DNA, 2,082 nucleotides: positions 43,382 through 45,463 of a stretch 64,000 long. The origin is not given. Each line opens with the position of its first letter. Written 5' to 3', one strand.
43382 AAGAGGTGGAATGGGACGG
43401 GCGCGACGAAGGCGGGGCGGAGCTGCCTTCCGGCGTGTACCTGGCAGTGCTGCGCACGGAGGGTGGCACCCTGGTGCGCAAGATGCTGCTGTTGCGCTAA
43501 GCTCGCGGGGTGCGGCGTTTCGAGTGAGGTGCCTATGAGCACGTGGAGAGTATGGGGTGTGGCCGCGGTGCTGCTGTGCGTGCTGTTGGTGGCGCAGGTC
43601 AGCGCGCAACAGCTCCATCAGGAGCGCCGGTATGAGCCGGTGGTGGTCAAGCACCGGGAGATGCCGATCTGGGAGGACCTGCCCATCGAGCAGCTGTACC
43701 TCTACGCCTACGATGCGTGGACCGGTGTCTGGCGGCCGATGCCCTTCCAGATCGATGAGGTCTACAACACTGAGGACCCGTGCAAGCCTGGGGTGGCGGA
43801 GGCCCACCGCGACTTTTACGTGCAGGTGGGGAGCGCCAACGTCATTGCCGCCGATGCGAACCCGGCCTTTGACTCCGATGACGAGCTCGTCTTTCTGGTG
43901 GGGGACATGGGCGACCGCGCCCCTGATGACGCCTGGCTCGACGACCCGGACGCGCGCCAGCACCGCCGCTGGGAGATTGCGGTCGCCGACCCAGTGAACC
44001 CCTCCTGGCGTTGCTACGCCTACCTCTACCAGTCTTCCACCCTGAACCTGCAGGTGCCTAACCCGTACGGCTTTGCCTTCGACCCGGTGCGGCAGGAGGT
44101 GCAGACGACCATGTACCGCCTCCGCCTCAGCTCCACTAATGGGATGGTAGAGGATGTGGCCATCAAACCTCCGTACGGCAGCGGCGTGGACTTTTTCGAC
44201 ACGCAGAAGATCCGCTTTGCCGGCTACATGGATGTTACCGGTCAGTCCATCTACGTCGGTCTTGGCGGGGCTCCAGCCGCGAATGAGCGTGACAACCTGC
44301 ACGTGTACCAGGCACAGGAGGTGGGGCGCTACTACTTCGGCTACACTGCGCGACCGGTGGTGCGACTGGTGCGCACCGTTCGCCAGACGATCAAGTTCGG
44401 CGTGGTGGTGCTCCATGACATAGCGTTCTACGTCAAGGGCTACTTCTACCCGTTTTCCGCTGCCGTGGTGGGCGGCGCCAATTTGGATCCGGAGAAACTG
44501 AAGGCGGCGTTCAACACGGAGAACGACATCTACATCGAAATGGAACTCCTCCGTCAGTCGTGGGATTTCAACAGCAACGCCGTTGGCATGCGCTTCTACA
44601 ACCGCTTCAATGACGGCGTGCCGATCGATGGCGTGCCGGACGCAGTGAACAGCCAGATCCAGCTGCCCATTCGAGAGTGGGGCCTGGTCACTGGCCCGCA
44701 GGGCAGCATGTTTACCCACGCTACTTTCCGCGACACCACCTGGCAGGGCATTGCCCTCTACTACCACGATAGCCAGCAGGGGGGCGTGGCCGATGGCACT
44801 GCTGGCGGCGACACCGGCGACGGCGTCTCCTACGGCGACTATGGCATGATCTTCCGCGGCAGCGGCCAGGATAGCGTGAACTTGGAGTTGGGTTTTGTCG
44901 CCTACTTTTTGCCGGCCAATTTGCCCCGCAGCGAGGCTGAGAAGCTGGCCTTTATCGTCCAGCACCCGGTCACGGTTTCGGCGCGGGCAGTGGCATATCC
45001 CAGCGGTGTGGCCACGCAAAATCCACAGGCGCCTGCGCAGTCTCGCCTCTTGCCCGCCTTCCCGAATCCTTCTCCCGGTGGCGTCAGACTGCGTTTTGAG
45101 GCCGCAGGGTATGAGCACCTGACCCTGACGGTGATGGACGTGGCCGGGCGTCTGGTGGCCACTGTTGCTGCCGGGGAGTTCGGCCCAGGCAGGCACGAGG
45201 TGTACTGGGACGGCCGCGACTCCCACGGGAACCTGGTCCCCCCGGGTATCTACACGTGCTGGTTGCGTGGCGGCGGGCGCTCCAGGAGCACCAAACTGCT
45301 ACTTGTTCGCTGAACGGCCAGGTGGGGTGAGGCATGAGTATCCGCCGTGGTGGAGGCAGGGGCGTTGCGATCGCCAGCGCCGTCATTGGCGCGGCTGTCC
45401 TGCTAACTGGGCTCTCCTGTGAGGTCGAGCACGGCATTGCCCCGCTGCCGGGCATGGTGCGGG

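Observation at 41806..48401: Tandem T9SS-cargo paralogs of unknown function next to a lipoprotein and a TonB-dependent receptor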

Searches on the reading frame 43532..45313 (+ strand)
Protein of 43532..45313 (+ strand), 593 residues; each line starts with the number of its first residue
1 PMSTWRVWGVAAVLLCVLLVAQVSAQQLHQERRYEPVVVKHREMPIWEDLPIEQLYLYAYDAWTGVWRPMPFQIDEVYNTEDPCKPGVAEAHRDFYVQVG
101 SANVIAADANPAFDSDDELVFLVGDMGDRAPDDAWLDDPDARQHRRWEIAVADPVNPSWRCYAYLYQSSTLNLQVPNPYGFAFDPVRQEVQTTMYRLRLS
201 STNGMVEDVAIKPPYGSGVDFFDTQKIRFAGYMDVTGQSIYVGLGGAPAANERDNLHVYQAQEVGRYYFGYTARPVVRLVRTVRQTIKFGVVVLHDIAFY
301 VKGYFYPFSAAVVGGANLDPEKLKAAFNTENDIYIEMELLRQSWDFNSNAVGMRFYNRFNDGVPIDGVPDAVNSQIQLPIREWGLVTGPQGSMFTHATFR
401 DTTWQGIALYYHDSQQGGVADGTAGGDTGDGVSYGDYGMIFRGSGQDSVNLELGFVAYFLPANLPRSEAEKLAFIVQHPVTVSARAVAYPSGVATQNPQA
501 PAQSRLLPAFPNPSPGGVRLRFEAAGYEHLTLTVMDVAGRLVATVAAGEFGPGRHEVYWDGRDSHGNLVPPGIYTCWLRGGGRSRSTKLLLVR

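Call 7: search_protein_families(library=pfam, proteins=[window:43532-45313:+], max_evalue=0.1)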
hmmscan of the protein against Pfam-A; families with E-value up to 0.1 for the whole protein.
window:43532-45313:+ (593 aa): 3 families
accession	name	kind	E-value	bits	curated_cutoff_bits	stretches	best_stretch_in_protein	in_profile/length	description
PF13860.13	FlgD_ig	-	7.3e-10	39.1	27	1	522-575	14-70/79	FlgD Ig-like domain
PF07359.16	LEAP-2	-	0.034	14.4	27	1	10-47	7-42/77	Liver-expressed antimicrobial peptide 2 precursor (LEAP-2)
PF18962.6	Por_Secre_tail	-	0.076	13.7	27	0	510-542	2-34/75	Secretion system C-terminal sorting domain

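Call 8: search_protein_families(library=ncbifam, proteins=[window:43532-45313:+], max_evalue=0.1)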
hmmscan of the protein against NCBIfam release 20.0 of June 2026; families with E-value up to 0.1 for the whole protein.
window:43532-45313:+ (593 aa): 5 families
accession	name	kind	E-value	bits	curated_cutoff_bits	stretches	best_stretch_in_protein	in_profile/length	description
NF005176.1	PRK06655.1-1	equivalog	5.9e-08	32.8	230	1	526-581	95-150/197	flagellar hook assembly protein FlgD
NF009276.0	PRK12633.1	equivalog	0.0018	18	383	1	515-576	119-177/234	flagellar basal body rod modification protein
TIGR04183.1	Por_Secre_tail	domain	0.0034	17.3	23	1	510-590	2-70/72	T9SS type A sorting domain-containing protein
NF009452.0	PRK12812.1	equivalog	0.0046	16.2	258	1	529-576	153-202/289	flagellar basal body rod modification protein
NF009453.0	PRK12813.1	equivalog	0.019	14.5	264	1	527-576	123-169/223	flagellar basal body rod modification protein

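Call 10: find_homologous_proteins(query=window:43532-45313:+)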
Query window:43532-45313:+ (593 aa): 188 proteins with E <= 0.001 among 8000 candidates; the best 120 are listed.
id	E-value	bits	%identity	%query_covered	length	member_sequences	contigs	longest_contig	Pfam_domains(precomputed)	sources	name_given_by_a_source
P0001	0.0e+0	1365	100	98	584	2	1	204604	PF13860.13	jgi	jgi:hypothetical protein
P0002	0.0e+0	1239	88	100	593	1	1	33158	PF13860.13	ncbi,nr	ncbi:MAG: hypothetical protein H5U38_08925 [Calditrichaeota bacterium]|nr:hypothetical protein [Cald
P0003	0.0e+0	1083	78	100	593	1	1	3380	PF13860.13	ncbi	-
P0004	0.0e+0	1041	77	95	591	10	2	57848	PF13860.13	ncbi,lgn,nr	ncbi:MAG: hypothetical protein ONB25_06705 [candidate division KSB1 bacterium]|nr:hypothetical prote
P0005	0.0e+0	1030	73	100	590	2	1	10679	PF13860.13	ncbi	-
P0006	5.2e-253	859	64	100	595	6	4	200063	PF13860.13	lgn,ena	-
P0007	3.0e-179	615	47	98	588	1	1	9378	PF18962.8,PF13860.13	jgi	-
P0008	3.7e-178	612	49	98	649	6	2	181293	PF18962.8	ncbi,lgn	-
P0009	2.0e-174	599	48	99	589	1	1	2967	PF18962.8,PF13860.13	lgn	-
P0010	3.3e-174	599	47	98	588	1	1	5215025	PF18962.8,PF13860.13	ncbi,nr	ncbi:MAG: T9SS type A sorting domain-containing protein [bacterium]|nr:MAG: T9SS type A sorting doma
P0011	1.1e-173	597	47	96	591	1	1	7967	PF18962.8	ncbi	ncbi:MAG TPA: T9SS type A sorting domain-containing protein [bacterium]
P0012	3.3e-173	595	47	99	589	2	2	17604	PF18962.8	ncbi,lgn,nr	ncbi:MAG: T9SS type A sorting domain-containing protein [candidate division KSB1 bacterium]|nr:T9SS 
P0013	4.3e-171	588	46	98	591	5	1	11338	PF18962.8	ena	-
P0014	8.4e-171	587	46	98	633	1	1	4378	PF18962.8,PF13860.13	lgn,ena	-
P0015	1.1e-170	587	46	99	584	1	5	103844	PF18962.8,PF13860.13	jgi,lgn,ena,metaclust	metaclust:\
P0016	1.7e-170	586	46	98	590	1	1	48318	PF18962.8,PF13860.13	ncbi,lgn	-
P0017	3.9e-170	585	46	98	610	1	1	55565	PF18962.8,PF13860.13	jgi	-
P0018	8.0e-170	584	45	99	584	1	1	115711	PF18962.8,PF13860.13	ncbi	-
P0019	1.4e-169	583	45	98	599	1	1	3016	PF18962.8,PF13860.13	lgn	-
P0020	7.9e-169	581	45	99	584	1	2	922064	PF18962.8,PF13860.13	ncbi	-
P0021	2.0e-168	580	45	98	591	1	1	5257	PF18962.8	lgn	-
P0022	1.0e-167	577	46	96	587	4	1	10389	PF18962.8,PF13860.13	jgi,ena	jgi:hypothetical protein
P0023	1.2e-167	577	45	98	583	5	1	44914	PF18962.8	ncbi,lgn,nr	ncbi:MAG: T9SS type A sorting domain-containing protein [candidate division KSB1 bacterium]|nr:T9SS 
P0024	1.3e-167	577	45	100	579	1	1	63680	PF13585.13,PF18962.8,PF13860.13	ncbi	-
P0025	2.1e-167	576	46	96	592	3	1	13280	PF18962.8,PF13860.13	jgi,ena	-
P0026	3.1e-167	576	46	98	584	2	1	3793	PF18962.8,PF13860.13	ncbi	-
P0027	4.5e-167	575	45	100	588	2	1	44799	PF18962.8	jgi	-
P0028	5.0e-167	575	45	100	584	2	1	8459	PF13585.13,PF18962.8,PF13860.13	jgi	-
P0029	7.6e-167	574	46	98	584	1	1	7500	PF18962.8,PF13860.13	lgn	-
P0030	8.5e-167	574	45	99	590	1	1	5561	PF18962.8,PF13860.13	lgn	-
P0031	1.4e-166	574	44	98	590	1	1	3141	PF18962.8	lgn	-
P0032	1.5e-166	573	46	98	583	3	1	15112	PF13585.13,PF18962.8,PF13860.13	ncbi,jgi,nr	ncbi:hypothetical protein B6D60_01995 [candidate division KSB1 bacterium 4484_87]|nr:MAG: hypothetic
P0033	2.9e-166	572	46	97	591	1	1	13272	PF18962.8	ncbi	-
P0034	4.5e-166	572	46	96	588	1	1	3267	PF18962.8,PF13860.13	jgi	jgi:hypothetical protein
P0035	1.8e-165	570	46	98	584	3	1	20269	PF18962.8,PF13860.13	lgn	-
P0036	1.8e-165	570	44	100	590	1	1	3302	PF18962.8,PF13860.13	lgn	-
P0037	2.8e-165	569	44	100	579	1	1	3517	PF18962.8,PF13860.13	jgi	-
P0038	1.0e-164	567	45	97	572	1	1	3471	PF18962.8,PF13860.13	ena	-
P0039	1.7e-164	567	46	98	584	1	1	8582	PF18962.8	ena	-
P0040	2.8e-164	566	45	98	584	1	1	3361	PF18962.8,PF13860.13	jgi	-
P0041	4.8e-164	565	45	98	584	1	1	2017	PF18962.8,PF13860.13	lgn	-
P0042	7.5e-164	565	47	96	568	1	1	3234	PF18962.8,PF13860.13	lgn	-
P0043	1.6e-163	563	45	100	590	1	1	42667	PF18962.8,PF13860.13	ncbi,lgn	ncbi:MAG: T9SS type A sorting domain-containing protein [Candidatus Zhuqueibacterota bacterium]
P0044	1.4e-161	557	45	97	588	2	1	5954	PF18962.8,PF13860.13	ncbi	-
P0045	9.2e-159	548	45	98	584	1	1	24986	PF13585.13,PF18962.8,PF13860.13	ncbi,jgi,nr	ncbi:MAG: T9SS type A sorting domain-containing protein [Calditrichaeota bacterium]|nr:T9SS type A s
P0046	1.2e-157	544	44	96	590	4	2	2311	PF18962.8,PF13860.13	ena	-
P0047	3.2e-157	543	44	96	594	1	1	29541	PF18962.8,PF13860.13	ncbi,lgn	-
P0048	1.1e-155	538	42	100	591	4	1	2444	PF18962.8,PF13860.13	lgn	-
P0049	1.5e-153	530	44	98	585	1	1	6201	PF18962.8,PF13860.13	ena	-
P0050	2.3e-152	527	45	98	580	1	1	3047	PF13860.13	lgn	-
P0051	3.0e-152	526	44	98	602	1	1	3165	PF18962.8,PF13860.13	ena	-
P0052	8.1e-152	525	42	97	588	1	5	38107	PF13585.13,PF18962.8,PF13860.13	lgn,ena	-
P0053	4.9e-151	522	43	98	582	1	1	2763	PF13860.13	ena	-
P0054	4.9e-151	522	45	96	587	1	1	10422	PF13860.13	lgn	-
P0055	5.4e-151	522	42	97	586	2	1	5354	PF13585.13,PF18962.8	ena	-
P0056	9.6e-151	521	44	96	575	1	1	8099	PF18962.8,PF13860.13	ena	-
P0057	1.2e-150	521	43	98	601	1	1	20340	PF18962.8,PF13860.13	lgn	-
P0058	1.8e-150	520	42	99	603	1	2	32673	PF18962.8,PF13860.13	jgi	jgi:hypothetical protein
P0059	3.6e-150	519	43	98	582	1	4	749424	PF13860.13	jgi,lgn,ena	-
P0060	6.7e-148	512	42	98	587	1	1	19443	PF13585.13,PF18962.8,PF13860.13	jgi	jgi:hypothetical protein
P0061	7.1e-148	512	43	99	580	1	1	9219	PF18962.8,PF13860.13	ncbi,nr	ncbi:T9SS type A sorting domain-containing protein [candidate division KSB1 bacterium]|nr:T9SS type 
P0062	1.2e-147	511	41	98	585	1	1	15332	PF13585.13,PF18962.8,PF13860.13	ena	-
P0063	3.0e-146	506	42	99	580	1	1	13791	PF18962.8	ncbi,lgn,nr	ncbi:T9SS type A sorting domain-containing protein [candidate division KSB1 bacterium]|nr:T9SS type 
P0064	3.6e-146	506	43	98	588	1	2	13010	PF18962.8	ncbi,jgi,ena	-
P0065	6.3e-146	505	41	98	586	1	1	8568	PF13585.13,PF18962.8,PF13860.13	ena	-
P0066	2.9e-145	503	42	100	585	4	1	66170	PF13860.13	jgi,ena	-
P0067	6.4e-145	502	42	99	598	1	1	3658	PF18962.8,PF13860.13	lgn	-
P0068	1.1e-144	501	40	100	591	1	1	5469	PF18962.8,PF13860.13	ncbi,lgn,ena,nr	ncbi:MAG: T9SS type A sorting domain-containing protein [Actinobacteria bacterium]|nr:T9SS type A so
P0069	4.0e-144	499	42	98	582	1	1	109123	PF18962.8,PF13860.13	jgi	-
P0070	8.6e-144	498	42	95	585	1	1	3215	PF18962.8,PF13860.13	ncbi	-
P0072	1.3e-142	494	43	97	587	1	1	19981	PF18962.8,PF13860.13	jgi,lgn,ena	-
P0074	6.4e-142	492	43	96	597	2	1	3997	PF13860.13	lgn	-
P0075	6.4e-139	482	41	98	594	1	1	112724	PF18962.8,PF13860.13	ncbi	-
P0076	1.9e-138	481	43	98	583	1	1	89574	PF18962.8,PF13860.13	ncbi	-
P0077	7.1e-137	475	41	99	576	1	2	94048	PF13860.13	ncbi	-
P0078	3.9e-135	470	41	96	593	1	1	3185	PF18962.8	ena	-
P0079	5.8e-135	469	41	98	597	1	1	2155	PF18962.8,PF13860.13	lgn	-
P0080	8.9e-134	465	40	98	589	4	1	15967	PF18962.8,PF13860.13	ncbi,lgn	-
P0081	3.3e-133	463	39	98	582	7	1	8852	PF18962.8,PF13860.13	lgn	-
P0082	1.2e-132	461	40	98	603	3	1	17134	PF18962.8,PF13860.13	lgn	-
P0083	4.1e-132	460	42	98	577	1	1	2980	PF13860.13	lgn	-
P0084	7.1e-132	459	41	95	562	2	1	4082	PF18962.8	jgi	jgi:hypothetical protein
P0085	3.8e-131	457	40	98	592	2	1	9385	PF18962.8,PF13860.13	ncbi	-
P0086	7.6e-131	456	38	99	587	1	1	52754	PF18962.8,PF13860.13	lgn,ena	-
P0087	1.9e-130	454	40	99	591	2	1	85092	PF13860.13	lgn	-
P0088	2.0e-130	454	39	98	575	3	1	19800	PF18962.8,PF13860.13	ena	-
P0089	2.5e-130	454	41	99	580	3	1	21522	PF18962.8,PF13860.13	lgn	-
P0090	1.0e-129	452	40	98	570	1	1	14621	PF18962.8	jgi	jgi:hypothetical protein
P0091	1.1e-129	452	38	98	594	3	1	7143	PF18962.8,PF13860.13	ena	-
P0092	1.4e-129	451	38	100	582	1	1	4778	PF18962.8,PF13860.13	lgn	-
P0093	1.1e-128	448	40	99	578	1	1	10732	PF13860.13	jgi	-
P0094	2.1e-128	447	41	98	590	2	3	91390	PF18962.8,PF13860.13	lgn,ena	-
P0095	3.6e-128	447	41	98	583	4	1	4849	PF13860.13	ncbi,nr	ncbi:MAG: T9SS type A sorting domain-containing protein [candidate division KSB1 bacterium]|nr:T9SS 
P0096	3.6e-128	447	40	98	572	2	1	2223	PF18962.8,PF13860.13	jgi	-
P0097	1.4e-126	441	39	96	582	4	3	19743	PF18962.8,PF13860.13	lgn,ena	-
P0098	1.8e-126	441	43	98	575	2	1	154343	PF13860.13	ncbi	-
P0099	3.5e-126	440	43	99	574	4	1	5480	PF13860.13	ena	-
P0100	6.0e-125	436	39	98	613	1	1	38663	PF13860.13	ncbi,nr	ncbi:T9SS type A sorting domain-containing protein [candidate division KSB1 bacterium]|nr:T9SS type 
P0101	7.9e-125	436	42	98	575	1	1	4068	PF13860.13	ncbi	-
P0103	1.1e-124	435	38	96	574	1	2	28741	PF18962.8,PF13860.13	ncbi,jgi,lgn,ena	-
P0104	6.2e-124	433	38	96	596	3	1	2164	PF13585.13,PF18962.8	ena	-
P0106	1.1e-123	432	37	98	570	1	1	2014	PF18962.8,PF13860.13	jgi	-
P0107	5.5e-123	430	41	98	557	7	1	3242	PF13860.13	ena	-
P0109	4.1e-121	423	39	98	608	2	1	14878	PF18962.8,PF13860.13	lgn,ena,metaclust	metaclust:\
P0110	1.0e-120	422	40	98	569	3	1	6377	PF18962.8,PF13860.13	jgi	-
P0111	2.2e-120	421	39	96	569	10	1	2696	PF18962.8,PF13860.13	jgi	-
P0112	5.4e-120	420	40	98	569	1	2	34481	PF18962.8,PF13860.13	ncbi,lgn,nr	ncbi:T9SS type A sorting domain-containing protein [bacterium]|nr:T9SS type A sorting domain-contain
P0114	3.3e-118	414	39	100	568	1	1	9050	PF13860.13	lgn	-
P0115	5.7e-118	413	39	96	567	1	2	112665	PF18962.8,PF13860.13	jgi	jgi:hypothetical protein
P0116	5.9e-118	413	39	98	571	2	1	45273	PF18962.8,PF13860.13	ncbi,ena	-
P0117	7.4e-118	413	37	99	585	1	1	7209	PF13860.13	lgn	-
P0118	1.1e-117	412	38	95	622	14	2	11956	PF18962.8,PF13860.13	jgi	-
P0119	2.1e-117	411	39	98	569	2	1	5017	PF18962.8,PF13860.13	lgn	-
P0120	6.2e-117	410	41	96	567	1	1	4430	PF18962.8,PF13860.13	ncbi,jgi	-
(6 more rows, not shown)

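Call 14: search_solved_structures(query=A1, max_evalue=1)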
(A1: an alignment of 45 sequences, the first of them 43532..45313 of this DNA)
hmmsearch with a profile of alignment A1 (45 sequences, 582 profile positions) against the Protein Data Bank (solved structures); distinct sequences matched with E-value up to 1: 8.
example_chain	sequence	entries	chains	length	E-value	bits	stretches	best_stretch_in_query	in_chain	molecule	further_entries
7eh9_A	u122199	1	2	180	7.2e-08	34.4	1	506-571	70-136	Basal-body rod modification protein FlgD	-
7bhq_A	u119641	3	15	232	1.2e-07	33.7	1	506-571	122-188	Basal-body rod modification protein FlgD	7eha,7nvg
3osv_A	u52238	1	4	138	2.1e-05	26.2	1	511-569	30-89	Flagellar basal-body rod modification protein FlgD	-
3c12_A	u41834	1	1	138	0.00019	23.1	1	515-573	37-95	Flagellar protein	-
6za2_A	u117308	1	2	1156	0.00089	20.9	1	498-570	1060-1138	Por secretion system protein porU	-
5m11_A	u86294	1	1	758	0.012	17.2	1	492-571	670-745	Immunoreactive 84kD antigen PG93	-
4zzf_A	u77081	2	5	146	0.024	16.1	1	520-576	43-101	Flagellar basal body rod modification protein | Basal-body rod modification protein FlgD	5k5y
4zzk_A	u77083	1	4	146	0.024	16.1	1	520-576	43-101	Basal-body rod modification protein FlgD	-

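Call 15: find_encoding_contigs(protein=P0010, flank=10000, max_places=2)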
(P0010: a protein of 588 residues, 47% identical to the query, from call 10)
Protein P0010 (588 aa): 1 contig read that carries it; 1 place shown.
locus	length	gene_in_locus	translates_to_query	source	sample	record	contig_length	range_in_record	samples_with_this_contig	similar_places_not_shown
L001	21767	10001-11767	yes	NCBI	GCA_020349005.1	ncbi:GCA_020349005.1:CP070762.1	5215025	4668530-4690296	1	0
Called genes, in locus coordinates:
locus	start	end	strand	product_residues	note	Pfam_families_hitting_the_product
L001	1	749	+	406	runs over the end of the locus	PF13439:Glyco_transf_4, PF13579:Glyco_trans_4_4, PF00534:Glycos_transf_1, PF13692:Glyco_trans_1_4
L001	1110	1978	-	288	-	PF06452:CBM9_1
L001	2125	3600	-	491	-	PF01554:MatE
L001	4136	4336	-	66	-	-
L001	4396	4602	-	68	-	PF00313:CSD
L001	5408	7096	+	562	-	PF00082:Peptidase_S8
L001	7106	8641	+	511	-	PF00756:Esterase, PF12146:Hydrolase_4 (weak), PF18962:Por_Secre_tail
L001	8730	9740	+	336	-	PF00586:AIRS, PF02769:AIRS_C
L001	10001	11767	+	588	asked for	PF13860:FlgD_ig, PF18962:Por_Secre_tail (weak)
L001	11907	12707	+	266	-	-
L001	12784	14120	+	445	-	PF13620:CarboxypepD_reg, PF13715:CarbopepD_reg_2, PF07715:Plug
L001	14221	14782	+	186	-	PF02397:Bac_transf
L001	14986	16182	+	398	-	PF13439:Glyco_transf_4, PF13579:Glyco_trans_4_4, PF00534:Glycos_transf_1, PF13692:Glyco_trans_1_4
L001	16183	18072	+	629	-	PF13522:GATase_6, PF12481:DUF3700 (weak), PF13537:GATase_7, PF02540:NAD_synthase (faint), PF00733:Asn_synthase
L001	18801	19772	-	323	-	-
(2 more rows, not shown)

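Call 16: find_encoding_contigs(protein=P0020, flank=10000, max_places=2)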
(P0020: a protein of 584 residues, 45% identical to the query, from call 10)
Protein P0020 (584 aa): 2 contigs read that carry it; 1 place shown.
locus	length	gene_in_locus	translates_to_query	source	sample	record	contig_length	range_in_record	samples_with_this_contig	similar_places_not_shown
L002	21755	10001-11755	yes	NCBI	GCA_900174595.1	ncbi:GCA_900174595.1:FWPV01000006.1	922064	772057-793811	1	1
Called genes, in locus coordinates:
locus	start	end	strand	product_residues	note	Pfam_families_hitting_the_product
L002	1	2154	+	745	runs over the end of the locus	PF18962:Por_Secre_tail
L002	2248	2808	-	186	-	PF14522:Cytochrome_C7 (faint), PF22113:Mtrc-MtrF_II-IV_dom (faint), PF13435:Cytochrome_C554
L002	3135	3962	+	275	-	-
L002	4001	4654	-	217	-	PF13489:Methyltransf_23, PF01209:Ubie_methyltran, PF13847:Methyltransf_31, PF08241:Methyltransf_11, PF08242:Methyltransf_12, PF13649:Methyltransf_25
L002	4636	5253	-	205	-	PF12822:ECF_trnsprt (weak)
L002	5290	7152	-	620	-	PF07715:Plug, PF00593:TonB_dep_Rec_b-barrel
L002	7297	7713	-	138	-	PF01402:RHH_1, PF08753:NikR_C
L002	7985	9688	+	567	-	-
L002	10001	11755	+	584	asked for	PF13860:FlgD_ig (weak), PF18962:Por_Secre_tail (weak)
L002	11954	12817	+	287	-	-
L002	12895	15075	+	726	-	PF08308:PEGA (faint), PF13620:CarboxypepD_reg, PF13715:CarbopepD_reg_2, PF07715:Plug, PF00593:TonB_dep_Rec_b-barrel, PF25183:OMP_b-brl_4 (weak)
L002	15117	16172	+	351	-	-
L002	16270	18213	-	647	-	PF07715:Plug, PF00593:TonB_dep_Rec_b-barrel, PF14905:OMP_b-brl_3 (weak)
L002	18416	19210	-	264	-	-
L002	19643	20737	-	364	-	-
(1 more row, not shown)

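Call 18: find_encoding_contigs(protein=P0059, flank=10000, max_places=2)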
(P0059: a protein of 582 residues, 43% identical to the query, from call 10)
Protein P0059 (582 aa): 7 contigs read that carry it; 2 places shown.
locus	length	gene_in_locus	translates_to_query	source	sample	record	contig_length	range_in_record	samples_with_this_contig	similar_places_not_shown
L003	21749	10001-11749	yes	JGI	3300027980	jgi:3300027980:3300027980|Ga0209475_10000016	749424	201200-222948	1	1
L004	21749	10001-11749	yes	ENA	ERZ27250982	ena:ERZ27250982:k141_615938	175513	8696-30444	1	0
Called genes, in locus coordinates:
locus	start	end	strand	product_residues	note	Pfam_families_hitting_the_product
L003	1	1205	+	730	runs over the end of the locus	PF03030:H_PPase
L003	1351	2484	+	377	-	PF22020:RlmL_1st, PF01170:UPF0020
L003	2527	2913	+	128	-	PF00903:Glyoxalase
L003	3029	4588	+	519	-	PF04223:CitF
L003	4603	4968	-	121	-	-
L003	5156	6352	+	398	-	PF00884:Sulfatase, PF01663:Phosphodiest (weak), PF01676:Metalloenzyme, PF18962:Por_Secre_tail (weak)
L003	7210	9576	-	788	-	PF12704:MacB_PCD, PF02687:FtsX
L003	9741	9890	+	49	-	-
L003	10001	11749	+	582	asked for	PF13860:FlgD_ig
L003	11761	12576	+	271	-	-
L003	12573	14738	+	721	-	PF13620:CarboxypepD_reg, PF13715:CarbopepD_reg_2, PF07715:Plug, PF00593:TonB_dep_Rec_b-barrel, PF25183:OMP_b-brl_4 (weak)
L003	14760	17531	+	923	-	PF18998:Flg_new_2 (weak), PF17963:Big_9, PF13860:FlgD_ig, PF18962:Por_Secre_tail (weak)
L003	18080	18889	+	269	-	PF00254:FKBP_C, PF13428:TPR_14 (faint), PF00515:TPR_1 (faint), PF13432:TPR_16 (weak), PF07719:TPR_2 (weak), PF13414:TPR_11 (weak)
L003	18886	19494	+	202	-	-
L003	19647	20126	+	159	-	-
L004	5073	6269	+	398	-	PF00884:Sulfatase, PF01663:Phosphodiest (weak), PF01676:Metalloenzyme, PF18962:Por_Secre_tail (weak)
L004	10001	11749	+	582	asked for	PF13860:FlgD_ig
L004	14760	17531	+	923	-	PF18998:Flg_new_2 (weak), PF17963:Big_9, PF13860:FlgD_ig, PF18962:Por_Secre_tail (weak)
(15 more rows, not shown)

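Call 19: find_encoding_contigs(protein=P0098, flank=10000, max_places=2)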
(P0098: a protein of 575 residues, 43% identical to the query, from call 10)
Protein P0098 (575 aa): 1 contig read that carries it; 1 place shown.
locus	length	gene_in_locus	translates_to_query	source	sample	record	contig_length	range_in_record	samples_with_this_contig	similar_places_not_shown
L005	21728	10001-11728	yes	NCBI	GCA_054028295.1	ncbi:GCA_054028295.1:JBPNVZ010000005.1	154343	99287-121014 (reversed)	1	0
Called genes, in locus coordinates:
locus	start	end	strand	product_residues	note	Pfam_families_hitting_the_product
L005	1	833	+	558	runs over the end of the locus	PF07837:FTCD_N, PF02971:FTCD, PF04961:FTCD_C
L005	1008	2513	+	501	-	PF00246:Peptidase_M14, PF13620:CarboxypepD_reg (weak)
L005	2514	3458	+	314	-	PF00294:PfkB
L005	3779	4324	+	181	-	PF08239:SH3_3 (weak), PF13145:Rotamase_2, PF13616:Rotamase_3, PF00639:Rotamase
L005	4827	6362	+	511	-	PF13541:ChlI, PF05496:RuvB_N (faint), PF01078:Mg_chelatase, PF07728:AAA_5, PF00493:MCM (weak), PF13335:Mg_chelatase_C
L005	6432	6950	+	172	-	-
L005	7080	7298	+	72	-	-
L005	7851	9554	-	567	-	PF14559:TPR_19 (faint), PF07719:TPR_2 (faint), PF13174:TPR_6 (faint), PF13181:TPR_8 (faint), PF13424:TPR_12 (faint), PF13432:TPR_16 (faint), PF00515:TPR_1 (faint), PF12895:ANAPC3 (weak), +1 more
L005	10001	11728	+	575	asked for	PF13860:FlgD_ig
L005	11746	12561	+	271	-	-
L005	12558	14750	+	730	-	PF13620:CarboxypepD_reg, PF13715:CarbopepD_reg_2, PF07715:Plug, PF00593:TonB_dep_Rec_b-barrel, PF25183:OMP_b-brl_4 (faint)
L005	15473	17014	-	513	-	PF18939:DUF5686 (weak), PF01103:Omp85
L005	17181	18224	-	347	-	PF01479:S4, PF00849:PseudoU_synth_2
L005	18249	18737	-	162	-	PF01252:Peptidase_A8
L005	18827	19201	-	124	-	PF01258:zf-dskA_traR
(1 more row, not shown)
